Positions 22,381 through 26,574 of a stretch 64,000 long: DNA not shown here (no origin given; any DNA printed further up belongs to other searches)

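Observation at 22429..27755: Pls/PosA-type membrane NRPS translationally coupled to an M1 zinc peptidase: candidate cationic homopoly(amino acid) system in a mycobacterial core neighbourhood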

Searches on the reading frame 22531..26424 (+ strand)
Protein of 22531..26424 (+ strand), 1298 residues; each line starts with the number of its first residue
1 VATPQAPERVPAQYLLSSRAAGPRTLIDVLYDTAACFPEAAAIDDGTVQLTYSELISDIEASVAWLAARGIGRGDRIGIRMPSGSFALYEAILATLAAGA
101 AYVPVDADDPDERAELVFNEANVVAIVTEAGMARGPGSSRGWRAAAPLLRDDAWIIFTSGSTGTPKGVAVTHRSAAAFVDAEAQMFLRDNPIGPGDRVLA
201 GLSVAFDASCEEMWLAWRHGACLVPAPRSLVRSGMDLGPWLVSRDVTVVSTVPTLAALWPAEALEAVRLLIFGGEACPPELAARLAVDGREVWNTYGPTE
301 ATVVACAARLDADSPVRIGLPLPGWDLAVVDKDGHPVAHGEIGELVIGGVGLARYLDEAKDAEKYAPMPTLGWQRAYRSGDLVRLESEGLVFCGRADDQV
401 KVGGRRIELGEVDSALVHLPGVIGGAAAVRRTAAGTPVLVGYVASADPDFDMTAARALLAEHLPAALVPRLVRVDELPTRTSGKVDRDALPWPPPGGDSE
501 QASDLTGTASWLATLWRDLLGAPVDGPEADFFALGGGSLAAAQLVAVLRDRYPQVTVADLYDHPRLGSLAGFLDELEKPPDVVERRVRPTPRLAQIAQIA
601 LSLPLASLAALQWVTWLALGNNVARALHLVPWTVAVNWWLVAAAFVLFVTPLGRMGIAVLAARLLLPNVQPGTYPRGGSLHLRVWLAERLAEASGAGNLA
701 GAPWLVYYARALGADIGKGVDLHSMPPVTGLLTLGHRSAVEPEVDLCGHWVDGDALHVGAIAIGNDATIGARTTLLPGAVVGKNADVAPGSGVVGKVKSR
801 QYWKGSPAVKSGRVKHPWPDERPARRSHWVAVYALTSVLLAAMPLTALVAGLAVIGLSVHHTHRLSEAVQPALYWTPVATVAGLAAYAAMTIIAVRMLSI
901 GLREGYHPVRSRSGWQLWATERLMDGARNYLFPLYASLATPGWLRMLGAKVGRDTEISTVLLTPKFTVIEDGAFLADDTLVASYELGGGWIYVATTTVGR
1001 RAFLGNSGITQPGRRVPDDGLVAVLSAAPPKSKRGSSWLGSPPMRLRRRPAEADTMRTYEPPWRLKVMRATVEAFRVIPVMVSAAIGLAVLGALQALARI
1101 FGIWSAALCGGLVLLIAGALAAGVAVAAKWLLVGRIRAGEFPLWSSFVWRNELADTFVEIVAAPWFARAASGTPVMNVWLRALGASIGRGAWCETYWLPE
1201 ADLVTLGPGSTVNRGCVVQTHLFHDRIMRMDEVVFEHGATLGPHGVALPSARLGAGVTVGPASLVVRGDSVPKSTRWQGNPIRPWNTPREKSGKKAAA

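Call 7: search_protein_families(library=ncbifam, proteins=[window:22531-26424:+], max_evalue=0.01)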
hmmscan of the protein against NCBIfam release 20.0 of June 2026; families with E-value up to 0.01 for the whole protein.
window:22531-26424:+ (1298 aa): 110 families (the best 25 are shown)
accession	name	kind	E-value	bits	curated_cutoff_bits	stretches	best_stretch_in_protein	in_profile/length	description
TIGR02353.1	NRPS_term_dom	equivalog_domain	3.3e-221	736.4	423.1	1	597-1282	2-695/695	Pls/PosA family non-ribosomal peptide synthetase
TIGR01733.1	AA-adenyl-dom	subfamily_domain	2.4e-96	323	317.4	1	51-422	1-404/409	amino acid adenylation domain-containing protein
NF038078.1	NRPS_MxcG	equivalog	1.6e-81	274.2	2300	1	21-577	453-1045/1442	myxochelin non-ribosomal peptide synthetase MxcG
NF004282.0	PRK05691.1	subfamily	3.8e-72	242.2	4090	1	20-571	1127-1703/4334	non-ribosomal peptide synthase/polyketide synthase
NF007605.2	PRK10252.1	equivalog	4.7e-62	209.9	2400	1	25-562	455-1030/1292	enterobactin non-ribosomal peptide synthetase EntF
NF047350.1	aureusi_NRPS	equivalog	2.6e-61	207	2500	1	26-572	1436-1989/2373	aureusimine non-ribosomal peptide synthetase AusA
NF041803.1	NRPS_SolG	exception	7.9e-61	205.8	2200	2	150-571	710-1153/1163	solanimycin non-ribosomal peptide synthetase SolG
TIGR03098.1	ligase_PEP_1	hypoth_equivalog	1.1e-48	166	592.35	2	150-490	163-514/517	acyl-CoA ligase (AMP-forming), exosortase A system-associated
TIGR01734.1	D-ala-DACP-lig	equivalog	2e-48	165.2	559.85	2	151-490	143-498/504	D-alanine--poly(phosphoribitol) ligase subunit DltA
NF003417.0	PRK04813.1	subfamily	2.4e-46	158.3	476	2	151-490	145-499/505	D-alanine--poly(phosphoribitol) ligase subunit DltA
NF004837.0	PRK06187.1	subfamily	3.2e-41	141.2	476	2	150-490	170-518/531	long-chain-fatty-acid--CoA ligase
TIGR03443.1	alpha_am_amid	equivalog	2.3e-29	101.5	1030.1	3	374-447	677-751/1390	L-aminoadipate-semialdehyde dehydrogenase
NF005858.0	PRK07787.1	subfamily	1e-28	100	575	2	259-490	236-468/471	acyl-CoA synthetase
NF004114.0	PRK05605.1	equivalog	1.3e-28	99.6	766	2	142-488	213-563/575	long-chain-fatty-acid--CoA ligase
NF005714.0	PRK07529.1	subfamily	3.5e-28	98.3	632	2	150-490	218-572/640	acyl-CoA synthetase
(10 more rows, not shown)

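Call 8: search_protein_families(library=pfam, proteins=[window:22531-26424:+], max_evalue=0.01)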
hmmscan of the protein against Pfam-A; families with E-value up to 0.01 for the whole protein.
window:22531-26424:+ (1298 aa): 3 families
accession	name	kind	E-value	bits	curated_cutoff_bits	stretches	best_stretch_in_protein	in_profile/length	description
PF00501.34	AMP-binding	-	7.5e-62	209.8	29.9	1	32-354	3-381/384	AMP-binding enzyme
PF00550.31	PP-binding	-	1.6e-13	51.1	20.8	1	511-573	2-67/67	Phosphopantetheine attachment site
PF00132.30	Hexapep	-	1.6e-07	31.1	27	1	763-793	4-34/36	Bacterial transferase hexapeptide (six repeats)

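Call 10: search_solved_structures(query=window:22531-26424:+, max_evalue=0.001)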
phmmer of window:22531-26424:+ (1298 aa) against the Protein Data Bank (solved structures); distinct sequences matched with E-value up to 0.001: 184 (the best 60 are shown).
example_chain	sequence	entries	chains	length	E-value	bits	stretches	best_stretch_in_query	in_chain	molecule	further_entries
7wew_A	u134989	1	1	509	2.6e-194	651.4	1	9-496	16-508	Epsilon-poly-L-lysine synthase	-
9be3_A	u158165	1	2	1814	1.6e-104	353.9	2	22-574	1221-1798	Linear gramicidin synthase subunit A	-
9meh_A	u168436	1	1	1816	1.6e-104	353.9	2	22-574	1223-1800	Linear gramicidin synthase subunit A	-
6mfz_A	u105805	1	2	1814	2.9e-104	353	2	22-574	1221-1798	Linear gramicidin synthase subunit A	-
9be4_A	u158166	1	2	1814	6.3e-104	351.9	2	22-574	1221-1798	Linear gramicidin synthase subunit A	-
8xjz_C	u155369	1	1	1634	7.5e-102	345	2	41-573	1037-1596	Peptide synthetase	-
6mfy_A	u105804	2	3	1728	9.1e-96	324.9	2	22-494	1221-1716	Linear gramicidin synthase subunit A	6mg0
5u89_A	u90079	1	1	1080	1.1e-65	225.2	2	152-580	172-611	Amino acid adenylation domain protein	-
4zxh_A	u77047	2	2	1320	3.7e-63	216.8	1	46-585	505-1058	ABBFA_003403 | Tyrocidine synthetase 3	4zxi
7ly4_E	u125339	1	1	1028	1.5e-61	211.5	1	14-575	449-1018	BmdB, bacillamide NRPS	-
7ly7_A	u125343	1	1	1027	1.6e-61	211.4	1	14-575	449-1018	BmdB, Bacillamide NRPS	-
9bfd_A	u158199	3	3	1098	2.3e-61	210.9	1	24-578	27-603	Tyrocidine synthase 1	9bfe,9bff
8jbr_A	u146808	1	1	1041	4.6e-61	209.9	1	35-574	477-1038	McyA protein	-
8www_A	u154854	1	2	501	3e-59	203.9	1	26-493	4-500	Carrier domain-containing protein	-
5ja1_A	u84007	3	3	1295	4.2e-57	196.8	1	20-575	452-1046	Enterobactin synthase component F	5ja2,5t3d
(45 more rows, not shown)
